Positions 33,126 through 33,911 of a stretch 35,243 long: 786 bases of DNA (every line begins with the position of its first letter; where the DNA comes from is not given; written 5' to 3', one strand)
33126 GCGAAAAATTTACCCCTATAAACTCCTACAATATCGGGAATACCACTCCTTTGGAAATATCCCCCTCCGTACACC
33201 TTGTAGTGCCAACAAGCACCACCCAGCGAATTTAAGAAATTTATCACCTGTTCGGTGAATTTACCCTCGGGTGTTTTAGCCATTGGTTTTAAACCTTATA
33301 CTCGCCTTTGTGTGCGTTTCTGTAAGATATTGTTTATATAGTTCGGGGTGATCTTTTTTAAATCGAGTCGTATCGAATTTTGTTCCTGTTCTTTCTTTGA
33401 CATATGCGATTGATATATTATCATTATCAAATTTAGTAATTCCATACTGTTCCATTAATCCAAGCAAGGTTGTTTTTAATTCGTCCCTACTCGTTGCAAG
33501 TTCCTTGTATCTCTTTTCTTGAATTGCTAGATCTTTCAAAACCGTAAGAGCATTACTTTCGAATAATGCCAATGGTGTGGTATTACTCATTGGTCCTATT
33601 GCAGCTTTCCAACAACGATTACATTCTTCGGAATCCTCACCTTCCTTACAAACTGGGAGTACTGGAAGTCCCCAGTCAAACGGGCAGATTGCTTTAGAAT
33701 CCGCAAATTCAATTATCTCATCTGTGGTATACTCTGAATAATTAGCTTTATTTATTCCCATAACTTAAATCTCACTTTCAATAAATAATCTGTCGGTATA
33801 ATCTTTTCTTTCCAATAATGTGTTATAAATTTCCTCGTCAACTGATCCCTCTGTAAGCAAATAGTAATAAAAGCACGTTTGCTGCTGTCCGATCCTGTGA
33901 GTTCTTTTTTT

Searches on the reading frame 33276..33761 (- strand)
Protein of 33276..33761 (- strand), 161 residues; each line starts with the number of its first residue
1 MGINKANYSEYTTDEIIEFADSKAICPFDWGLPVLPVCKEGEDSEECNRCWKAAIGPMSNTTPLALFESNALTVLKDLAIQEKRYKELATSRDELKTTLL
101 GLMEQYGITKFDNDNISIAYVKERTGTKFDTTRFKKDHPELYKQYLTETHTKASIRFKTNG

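Call 9: search_protein_families(library=phrogs, proteins=[window:33276-33761:-], max_evalue=0.0001)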
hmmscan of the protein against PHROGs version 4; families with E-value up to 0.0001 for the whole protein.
window:33276-33761:- (161 aa): 3 families
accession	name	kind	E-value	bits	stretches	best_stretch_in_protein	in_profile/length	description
phrog_6244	-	unknown function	2.9e-26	93.1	1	62-158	8-104/107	-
phrog_434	-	DNA, RNA and nucleotide metabolism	1.3e-10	42.1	1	74-160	277-364/372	RecE-like recombination exonuclease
phrog_9618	-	unknown function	9.1e-07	30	1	76-159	29-113/118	-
